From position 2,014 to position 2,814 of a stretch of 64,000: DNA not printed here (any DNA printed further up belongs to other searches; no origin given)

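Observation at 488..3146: PIN - DUF1643 - 73 aa - patatin lipoprotein cassette with no recognisable antitoxin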

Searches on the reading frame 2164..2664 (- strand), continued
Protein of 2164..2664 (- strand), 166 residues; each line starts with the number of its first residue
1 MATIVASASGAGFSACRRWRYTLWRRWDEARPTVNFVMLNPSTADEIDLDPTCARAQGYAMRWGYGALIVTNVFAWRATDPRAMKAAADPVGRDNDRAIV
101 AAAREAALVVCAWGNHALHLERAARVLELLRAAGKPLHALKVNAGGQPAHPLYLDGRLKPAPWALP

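Call 47: predict_structure(alignment_id=A3)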
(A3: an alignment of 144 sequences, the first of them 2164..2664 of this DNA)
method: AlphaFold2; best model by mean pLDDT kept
length: 166 residues; sequences in the alignment: 144
mean_pLDDT: 94.3   pTM: 0.91
mean pLDDT of the five models: 94.3, 94.2, 94.1, 94.1, 93.9
residues with pLDDT >= 90: 151; 70-90: 12; 50-70: 3; < 50: 0
segments of 3 or more residues with pLDDT < 50: none
pLDDT, mean of each block of 10 residues (from residue 1): 88 94 97 95 88 97 98 93 93 97 98 95 96 95 95 96 82
secondary structure, 60 per line:
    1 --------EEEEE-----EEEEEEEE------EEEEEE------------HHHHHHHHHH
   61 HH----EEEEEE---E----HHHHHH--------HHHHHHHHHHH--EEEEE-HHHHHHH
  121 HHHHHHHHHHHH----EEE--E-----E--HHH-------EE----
elements in order: E9-13 E19-26 E33-38 H51-62 E67-72 H81-86 H95-105 E108-112 H114-132 E137-139

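Call 50: fold_search(model_id=the predicted structure, library=pdb)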
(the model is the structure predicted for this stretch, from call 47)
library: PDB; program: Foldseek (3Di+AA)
matches with E <= 10: 1199; with E <= 0.001: 0
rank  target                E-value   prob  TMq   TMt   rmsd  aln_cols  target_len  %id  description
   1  8ofb                  7.5e-03  0.92  0.37  0.08   9.2       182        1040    8  Crystal Structure of T. maritima reverse gyrase with a minimal latch, hexagonal form (released 2023-04-26)
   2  3aoe_D                2.6e-02  0.57  0.34  0.17   6.8       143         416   10  Crystal structure of hetero-hexameric glutamate dehydrogenase from Thermus thermophilus (Leu bound form) (released 2011-09-07)
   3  5hf8_A                4.6e-02  0.21  0.25  0.10  12.2       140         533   13  Crystal structure of human acetylcholinesterase in complex with paraoxon (alternative acyl loop conformation) (released 2016-06-22)
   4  5fpq_B                5.3e-02  0.23  0.25  0.11  10.0       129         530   13  Structure of Homo sapiens acetylcholinesterase phosphonylated by sarin. (released 2016-05-11)
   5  4ddt                  5.6e-02  0.72  0.38  0.07   8.0       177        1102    9  Thermotoga maritima reverse gyrase, C2 FORM 2 (released 2012-12-26)
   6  6wvc_A                5.6e-02  0.20  0.25  0.11  12.2       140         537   13  Crystal Structure of Recombinant Human Acetylcholinesterase Inhibited by GD (released 2021-02-17)
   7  4fbl_B                6.0e-02  0.57  0.34  0.25   5.5       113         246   19  LipS and LipT, two metagenome-derived lipolytic enzymes increase the diversity of known lipase and esterase families (released 2012-10-10)
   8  2fuk                  6.4e-02  0.63  0.41  0.33   5.8       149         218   13  Crystal structure of XC6422 from Xanthomonas campestris: a member of a/b serine hydrolase without lid at 1.6 resolution (released 2006-07-04)
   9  2yv1                  6.8e-02  0.28  0.28  0.20  10.6       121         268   10  Crystal Structure of Succinyl-CoA Synthetase Alpha Chain from Methanocaldococcus jannaschii DSM 2661 (released 2007-10-09)
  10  2qj8_B                6.8e-02  0.23  0.27  0.18   7.9       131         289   12  Crystal structure of an aspartoacylase family protein (mlr6093) from mesorhizobium loti maff303099 at 2.00 A resolutio (released 2007-07-24)
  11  5guj                  7.3e-02  0.77  0.34  0.20   4.7       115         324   10  Crystal structure of the Bacillus subtilis DnaG RNA Polymerase Domain, natural degradation of full length DnaG (released 2017-04-19)
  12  9gha_W                7.3e-02  0.47  0.35  0.11   6.4       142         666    9  Fusidic acid-locked Escherichia coli 70S ribosome with Staphylococcus aureus EF-G and a tRNA in pe/E chimeric state (C (released 2025-03-26)
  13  3aoe_C                7.3e-02  0.41  0.34  0.17   6.8       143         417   10  Crystal structure of hetero-hexameric glutamate dehydrogenase from Thermus thermophilus (Leu bound form) (released 2011-09-07)
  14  7zjo_D                7.8e-02  0.57  0.41  0.25   8.2       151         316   14  Phosphorylated Thalassospira sp. esterase (released 2025-10-29)
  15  8qlp_E                7.8e-02  0.54  0.35  0.17   7.8       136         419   12  CryoEM structure of the RNA/DNA bound SPARTA (BabAgo/TIR-APAZ) tetrameric complex (released 2024-01-31)
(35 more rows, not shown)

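Call 56: search_protein_families(library=pfam, alignment_id=A3, max_evalue=10)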
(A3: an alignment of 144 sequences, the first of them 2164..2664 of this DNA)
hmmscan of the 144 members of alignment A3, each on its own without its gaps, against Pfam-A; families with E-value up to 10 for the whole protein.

A. member 1, window:2164-2664:- (166 aa): 2 families
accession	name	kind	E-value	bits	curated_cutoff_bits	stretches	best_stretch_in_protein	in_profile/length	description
PF07799.17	DUF1643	-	1.7e-45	154.8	22.5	1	20-152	1-134/134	Protein of unknown function (DUF1643)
PF03354.21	TerL_ATPase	-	0.13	12.4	23.7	1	65-102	2-39/178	Terminase large subunit, ATPase domain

B. families by the number of members that match (of 144 scanned): 25 families
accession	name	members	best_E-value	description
PF07799.17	DUF1643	144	1.7e-51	Protein of unknown function (DUF1643)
PF24259.1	DUF7460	13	0.0066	Domain of unknown function (DUF7460)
PF09443.16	CFC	10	0.00075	Cripto_Frl-1_Cryptic (CFC)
PF10566.15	Glyco_hydro_97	8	0.018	Glycoside hydrolase 97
PF03354.21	TerL_ATPase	5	0.0025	Terminase large subunit, ATPase domain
PF03167.25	UDG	3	0.065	Uracil DNA glycosylase superfamily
PF24696.1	UGSC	2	0.13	UGSC family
PF14216.11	DUF4326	1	8.2e-18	Domain of unknown function (DUF4326)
PF22751.1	DUF488-N3a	1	7.4e-05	Active DUF488-N3 subclade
PF13805.11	Pil1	1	0.016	Eisosome component PIL1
PF21834.1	DUF6894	1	0.025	Domain of unknown function (DUF6894)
PF22574.1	SPMIP8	1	0.03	Sperm microtubule inner protein 8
PF18474.7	DUF5614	1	0.039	Family of unknown function (DUF5614)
PF10785.14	NADH-u_ox-rdase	1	0.049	NADH-ubiquinone oxidoreductase complex I, 21 kDa subunit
PF03990.20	DUF348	1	0.096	G5-linked-Ubiquitin-like domain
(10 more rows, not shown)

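Call 79: search_dna_similar(query=window:2164-2664:-, collection=phages, mode=protein, max_rows=25, rows=spread)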
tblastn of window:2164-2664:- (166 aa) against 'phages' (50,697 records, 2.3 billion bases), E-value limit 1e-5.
Records with a match: 135; places in all: 135; records where one place covers at least 80% of the query: 129.
Best place of each record, by identity: <60% 135.
By first word of the organism name: Pseudomonas 64; Caulobacter 29; Brevundimonas 8; Mycobacterium 7; Stenotrophomonas 6; Roseobacter 4; Gordonia 3; Rhizobium 3; Bacillus 2; Burkholderia 2; and 7 more.
By host as written in the record: Pseudomonas aeruginosa 31; Caulobacter vibrioides CB15 11; Pseudomonas sp. 8; Pseudomonas aeruginosa PAO1 6; Caulobacter vibrioides 6; Caulobacter crescentus 6; Brevundimonas pondensis LVF1 6; Caulobacter crescentus NA1000 5; and 33 more.
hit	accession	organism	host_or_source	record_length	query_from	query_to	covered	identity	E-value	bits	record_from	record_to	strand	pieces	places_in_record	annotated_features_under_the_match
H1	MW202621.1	Caudoviricetes sp.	Manatee Spring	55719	6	166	97%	48.4%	2e-28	115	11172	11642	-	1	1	hypothetical protein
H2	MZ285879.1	Pseudomonas phage PA8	Pseudomonas aeruginosa PAO1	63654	8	164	95%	41.5%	4e-16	80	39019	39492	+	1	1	hypothetical protein (x2)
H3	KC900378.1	Pseudomonas phage LKA5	Pseudomonas aeruginosa PAO1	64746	8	164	95%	40.9%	5e-15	77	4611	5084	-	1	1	hypothetical protein (x2)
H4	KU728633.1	Mycobacterium phage Bipper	Mycobacterium smegmatis mc2 155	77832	9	166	95%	39.4%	9e-20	91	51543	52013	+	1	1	78: hypothetical protein | 79: hypothetical protein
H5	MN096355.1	Mycobacterium phage Purky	Mycobacterium smegmatis mc#155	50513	7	163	95%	39.1%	3e-20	92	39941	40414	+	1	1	59: hypothetical protein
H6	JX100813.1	Caulobacter phage phiCbK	Caulobacter vibrioides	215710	11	156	88%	40.0%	1e-20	93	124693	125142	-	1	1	DUF1643 protein | hypothetical protein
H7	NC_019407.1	Caulobacter virus Magneto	Caulobacter crescentus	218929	11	156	88%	40.0%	1e-20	93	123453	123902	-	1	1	DUF1643 protein | hypothetical protein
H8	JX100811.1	Caulobacter virus Karma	Caulobacter crescentus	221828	11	156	88%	39.3%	4e-20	91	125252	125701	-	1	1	DUF1643 protein | hypothetical protein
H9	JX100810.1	Caulobacter phage CcrColossus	Caulobacter crescentus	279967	9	152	87%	39.9%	6e-19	88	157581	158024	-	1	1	DUF1643 protein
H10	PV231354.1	Caulobacter phage RBC8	Caulobacter vibrioides CB15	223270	11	154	87%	38.5%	2e-19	90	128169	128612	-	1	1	hypothetical protein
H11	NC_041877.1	Pseudomonas phage SM1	Pseudomonas aeruginosa USM AR2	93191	10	154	87%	37.7%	7e-14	74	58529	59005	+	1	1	hypothetical protein (x2)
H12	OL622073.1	Pseudomonas phage Pa BHU-17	Pseudomonas aeruginosa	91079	10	154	87%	37.7%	1e-13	73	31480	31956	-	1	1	hypothetical protein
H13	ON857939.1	Pseudomonas phage vB_PaeS_FBPa45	Pseudomonas sp.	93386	10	154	87%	37.1%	4e-13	72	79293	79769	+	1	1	hypothetical protein (x2)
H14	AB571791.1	Salmonella enterica subsp. enterica serovar Typhimurium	-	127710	11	164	93%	34.2%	2e-10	64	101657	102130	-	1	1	conserved hypothetical protein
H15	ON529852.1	Brevundimonas phage vB_BpoS-Kabachok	Brevundimonas pondensis LVF1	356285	19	152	81%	38.8%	4e-13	72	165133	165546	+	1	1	hypothetical protein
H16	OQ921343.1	Bacillus phage SPbetaL3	Bacillus subtilis BEST7003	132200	17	163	89%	34.2%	3e-18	86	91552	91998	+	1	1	hypothetical protein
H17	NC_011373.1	Pseudomonas phage PAJU2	Pseudomonas aeruginosa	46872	8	154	89%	32.5%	1e-9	61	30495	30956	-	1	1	DUF1643 domain-containing protein | hypothetical protein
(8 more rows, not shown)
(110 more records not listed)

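Call 80: get_annotated_region(hit=H16, flank=4000)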
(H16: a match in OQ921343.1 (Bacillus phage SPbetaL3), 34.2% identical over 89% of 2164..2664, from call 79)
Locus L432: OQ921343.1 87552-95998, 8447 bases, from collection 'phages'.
description: Bacillus phage SPbetaL3, complete genome.
organism: Bacillus phage SPbetaL3 (NCBI taxid 3053437)
taxonomy: Viruses; Duplodnaviria; Heunggongvirae; Uroviricota; Caudoviricetes; Spbetavirus
host: Bacillus subtilis BEST7003; source: soil; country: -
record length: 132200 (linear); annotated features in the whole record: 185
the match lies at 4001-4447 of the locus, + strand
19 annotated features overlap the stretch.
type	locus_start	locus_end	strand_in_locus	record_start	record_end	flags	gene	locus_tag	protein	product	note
CDS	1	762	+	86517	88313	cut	-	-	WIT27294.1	hypothetical protein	115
CDS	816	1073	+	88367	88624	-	-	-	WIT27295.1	hypothetical protein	116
CDS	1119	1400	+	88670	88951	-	-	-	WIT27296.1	hypothetical protein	117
CDS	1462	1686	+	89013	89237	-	-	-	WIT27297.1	hypothetical protein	118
CDS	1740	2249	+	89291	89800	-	-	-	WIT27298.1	hypothetical protein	119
CDS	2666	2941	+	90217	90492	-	-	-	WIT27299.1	hypothetical protein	120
CDS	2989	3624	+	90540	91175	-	-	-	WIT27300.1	hypothetical protein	121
CDS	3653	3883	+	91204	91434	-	-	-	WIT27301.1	hypothetical protein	122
CDS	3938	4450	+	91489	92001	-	-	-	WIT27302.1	hypothetical protein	123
CDS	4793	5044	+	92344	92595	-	-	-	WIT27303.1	hypothetical protein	124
CDS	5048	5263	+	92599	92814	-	-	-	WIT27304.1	hypothetical protein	125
CDS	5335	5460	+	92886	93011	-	-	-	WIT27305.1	hypothetical protein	126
CDS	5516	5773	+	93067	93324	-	-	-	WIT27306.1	hypothetical protein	127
CDS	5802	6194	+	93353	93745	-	-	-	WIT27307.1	hypothetical protein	128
CDS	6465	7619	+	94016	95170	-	-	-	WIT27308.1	hypothetical protein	129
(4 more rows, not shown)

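Call 81: get_annotated_region(hit=H17, flank=4000)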
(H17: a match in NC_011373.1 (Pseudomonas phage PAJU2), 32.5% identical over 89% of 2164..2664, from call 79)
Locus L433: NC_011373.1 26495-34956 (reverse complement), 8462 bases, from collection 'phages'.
description: Pseudomonas phage PAJU2, complete genome.
organism: Pseudomonas phage PAJU2 (NCBI taxid 504346)
taxonomy: Viruses; Duplodnaviria; Heunggongvirae; Uroviricota; Caudoviricetes; Detrevirus
host: Pseudomonas aeruginosa; source: -; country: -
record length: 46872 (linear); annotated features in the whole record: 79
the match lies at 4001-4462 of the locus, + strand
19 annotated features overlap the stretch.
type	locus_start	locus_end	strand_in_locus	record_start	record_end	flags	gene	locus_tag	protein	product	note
CDS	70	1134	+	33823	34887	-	-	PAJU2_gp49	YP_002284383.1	hypothetical protein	ORF049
CDS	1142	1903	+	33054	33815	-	-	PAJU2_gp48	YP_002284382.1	Erf-like ssDNA annealing protein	ORF048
CDS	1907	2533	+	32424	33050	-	-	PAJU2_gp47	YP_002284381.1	exonuclease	ORF047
CDS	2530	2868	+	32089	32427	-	-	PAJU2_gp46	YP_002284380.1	hypothetical protein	ORF046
CDS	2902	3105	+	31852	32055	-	-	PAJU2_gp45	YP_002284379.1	hypothetical protein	ORF045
CDS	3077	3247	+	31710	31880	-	-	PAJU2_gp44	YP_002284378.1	hypothetical protein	ORF044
CDS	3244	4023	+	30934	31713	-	-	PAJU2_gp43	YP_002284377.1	hypothetical protein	ORF043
CDS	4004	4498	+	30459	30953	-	-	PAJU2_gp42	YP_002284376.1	DUF1643 domain-containing protein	ORF042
CDS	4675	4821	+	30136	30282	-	-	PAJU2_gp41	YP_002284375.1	hypothetical protein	ORF041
CDS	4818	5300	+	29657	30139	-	-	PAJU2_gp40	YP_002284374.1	dual specificity protein phosphatase family protein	ORF040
CDS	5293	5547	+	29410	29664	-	-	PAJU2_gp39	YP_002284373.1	hypothetical protein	ORF039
CDS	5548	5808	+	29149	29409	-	-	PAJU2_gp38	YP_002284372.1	hypothetical protein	ORF038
CDS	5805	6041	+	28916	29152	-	-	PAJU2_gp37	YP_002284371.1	hypothetical protein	ORF037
CDS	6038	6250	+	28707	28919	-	-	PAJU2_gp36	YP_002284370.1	hypothetical protein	ORF036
CDS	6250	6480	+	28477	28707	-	-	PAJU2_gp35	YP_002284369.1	hypothetical protein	ORF035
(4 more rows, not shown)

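Call 89: search_protein_families(library=pfam, proteins=[L003:3541-3738:+, L008:2437-2640:+, L046:5369-5965:+, L047:117-1022:+, L054:2368-3279:+, L050:1342-1578:+, L002:4802-5989:+, L025:4584-5990:+, L066:3221-5995:+, L005:5466-5993:+], max_evalue=0.01)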
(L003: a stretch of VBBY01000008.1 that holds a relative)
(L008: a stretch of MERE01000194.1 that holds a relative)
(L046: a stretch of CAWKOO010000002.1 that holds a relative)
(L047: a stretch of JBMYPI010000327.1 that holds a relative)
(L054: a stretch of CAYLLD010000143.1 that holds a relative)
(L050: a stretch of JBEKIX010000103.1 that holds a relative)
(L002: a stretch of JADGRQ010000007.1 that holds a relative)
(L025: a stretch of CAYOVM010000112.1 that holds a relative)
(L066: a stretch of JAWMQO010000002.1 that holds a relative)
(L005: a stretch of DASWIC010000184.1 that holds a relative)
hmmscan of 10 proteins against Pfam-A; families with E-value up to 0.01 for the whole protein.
L003:3541-3738:+ (66 aa): 0 families

L008:2437-2640:+ (68 aa): 0 families

L046:5369-5965:+ (199 aa): 0 families

L047:117-1022:+ (302 aa): 2 families
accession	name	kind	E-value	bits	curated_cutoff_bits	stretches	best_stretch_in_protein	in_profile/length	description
PF01509.24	TruB_N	-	3.2e-49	167.6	27.3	1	32-180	1-149/149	TruB family pseudouridylate synthase (N terminal domain)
PF16198.10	TruB_C_2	-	1.8e-15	57.3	29.3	1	181-239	1-65/66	tRNA pseudouridylate synthase B C-terminal domain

L054:2368-3279:+ (304 aa): 2 families
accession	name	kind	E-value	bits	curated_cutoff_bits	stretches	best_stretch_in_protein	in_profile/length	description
PF01509.24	TruB_N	-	8e-52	176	27.3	1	32-180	1-149/149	TruB family pseudouridylate synthase (N terminal domain)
PF16198.10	TruB_C_2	-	8.4e-13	48.7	29.3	1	181-240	1-65/66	tRNA pseudouridylate synthase B C-terminal domain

L050:1342-1578:+ (79 aa): 0 families

L002:4802-5989:+ (396 aa): 10 families
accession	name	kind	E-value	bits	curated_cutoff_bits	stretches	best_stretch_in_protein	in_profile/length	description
PF03486.20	HI0933_like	-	1.2e-89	300.4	50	1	7-394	2-243/244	HI0933-like protein Rossmann domain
PF22780.1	HI0933_like_1st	-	9.1e-34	117.1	27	1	191-341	1-165/165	HI0933-like protein barrel and H2TH domain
PF00890.30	FAD_binding_2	-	1.4e-09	38.1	20.4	1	7-54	1-48/414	FAD binding domain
PF12831.13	FAD_oxidored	-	4.8e-08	33.1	27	1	7-162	1-144/416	FAD dependent oxidoreductase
PF07992.20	Pyr_redox_2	-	2.4e-07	30.9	26.1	1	6-42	1-38/291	Pyridine nucleotide-disulphide oxidoreductase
PF13738.12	Pyr_redox_3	-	5.4e-06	26.3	30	0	130-170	101-140/305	Pyridine nucleotide-disulphide oxidoreductase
PF13450.12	NAD_binding_8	-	2.3e-05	25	21.9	1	10-42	1-33/68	NAD(P)-binding Rossmann-like domain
PF01266.30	DAO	-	0.00032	20.8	27.9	1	7-42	1-36/353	FAD dependent oxidoreductase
PF01134.28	GIDA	-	0.00046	19.8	22.1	1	7-39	1-33/391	Glucose inhibited division protein A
PF01946.23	Thi4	-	0.0031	17.2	26.2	1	6-44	18-57/235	Thi4 family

L025:4584-5990:+ (469 aa): 3 families
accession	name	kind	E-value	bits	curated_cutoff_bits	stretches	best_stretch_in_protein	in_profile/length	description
PF01546.33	Peptidase_M20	-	6.7e-25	88.6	24.6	1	92-463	1-204/206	Peptidase family M20/M25/M40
PF07687.19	M20_dimer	-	2.2e-06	28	21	1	204-362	2-103/107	Peptidase dimerisation domain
PF04389.22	Peptidase_M28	-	5.1e-06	26.8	21.3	1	83-190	7-93/193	Peptidase family M28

L066:3221-5995:+ (925 aa): 8 families
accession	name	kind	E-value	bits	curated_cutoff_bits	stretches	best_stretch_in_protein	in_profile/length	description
PF07228.17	SpoIIE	-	1.7e-48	165.5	25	1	444-633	2-191/192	Stage II sporulation protein E (SpoIIE)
PF22673.2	MCP-like_PDC_1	-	5.1e-27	95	27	1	83-200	2-113/113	Methyl-accepting chemotaxis protein-like, first PDC sensor domain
PF13581.12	HATPase_c_2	-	1.5e-17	64.3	27.4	1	647-766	7-126/127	Histidine kinase-like ATPase domain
PF01740.26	STAS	-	4.9e-13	49.2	22.6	1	808-909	3-105/106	STAS domain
PF02743.24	dCache_1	-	4.6e-12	46.4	45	1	47-241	15-198/240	Cache domain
PF00672.30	HAMP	-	8.1e-11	42.5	25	1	326-377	2-52/53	HAMP domain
PF13466.11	STAS_2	-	1.7e-06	28.6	29.2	1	818-894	1-76/80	STAS domain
PF02518.31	HATPase_c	-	5.8e-06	27.1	26.4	1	671-750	5-85/111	Histidine kinase-, DNA gyrase B-, and HSP90-like ATPase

L005:5466-5993:+ (176 aa): 0 families

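Call 102: fold_search(model_id=the predicted structure, library=viral)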
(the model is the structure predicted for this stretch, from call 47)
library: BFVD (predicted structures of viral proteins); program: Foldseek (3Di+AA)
matches with E <= 10: 543; with E <= 0.001: 2
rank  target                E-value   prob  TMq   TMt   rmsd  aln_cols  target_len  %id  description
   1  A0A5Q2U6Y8            3.1e-12  1.00  0.81  0.70   5.7       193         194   24  DUF1643 domain-containing protein [Bacteriophage Phobos]
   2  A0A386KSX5            4.2e-07  1.00  0.66  0.53   5.9       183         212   18  Uncharacterized protein [Caulobacter phage Kronos]
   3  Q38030                1.3e-02  0.92  0.40  0.16   5.4       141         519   14  ORF 9 [Streptomyces phage phiC31]
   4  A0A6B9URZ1            2.8e-02  0.66  0.35  0.30   7.1       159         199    9  (no name in the UniProt tables at hand)
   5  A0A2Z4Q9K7            3.1e-02  0.66  0.35  0.09   6.2       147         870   10  DNA helicase [Microbacterium phage Zeta1847]
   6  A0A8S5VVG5            3.3e-02  0.51  0.35  0.12   7.8       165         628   10  (no name in the UniProt tables at hand)
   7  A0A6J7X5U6            3.8e-02  0.51  0.38  0.21   7.9       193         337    8  Toprim-like [uncultured Caudovirales phage]
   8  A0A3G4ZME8            4.9e-02  0.51  0.34  0.08   9.0       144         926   12  DNA topoisomerase [Terrestrivirus sp.]
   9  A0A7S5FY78            6.0e-02  0.28  0.33  0.11   9.2       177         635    7  (no name in the UniProt tables at hand)
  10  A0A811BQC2            6.4e-02  0.14  0.26  0.20  19.0       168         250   17  YspA cpYpsA-related SLOG domain-containing protein [Pandoravirus japonicus]
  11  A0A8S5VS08            6.8e-02  0.57  0.36  0.49   7.0       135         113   14  (no name in the UniProt tables at hand)
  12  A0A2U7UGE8            6.8e-02  0.47  0.36  0.32   7.7       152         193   15  YspA cpYpsA-related SLOG domain-containing protein [Pandoravirus macleodensis]
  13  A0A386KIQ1            7.8e-02  0.54  0.34  0.11   6.2       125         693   13  Primase/helicase protein [Acinetobacter phage vB_AbaM_B09_Aci01-1]
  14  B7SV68                8.9e-02  0.41  0.31  0.21   6.4       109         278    9  (no name in the UniProt tables at hand)
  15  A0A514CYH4            8.9e-02  0.20  0.28  0.28  13.4       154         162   14  (no name in the UniProt tables at hand)
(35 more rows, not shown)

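Call 103: search_protein_families(library=phrogs, proteins=[window:2164-2664:-], max_evalue=0.001)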
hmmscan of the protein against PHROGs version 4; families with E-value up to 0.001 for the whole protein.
window:2164-2664:- (166 aa): 1 family
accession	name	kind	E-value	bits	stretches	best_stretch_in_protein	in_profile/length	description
phrog_3230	-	unknown function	3.4e-53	180.9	1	9-164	9-164/167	-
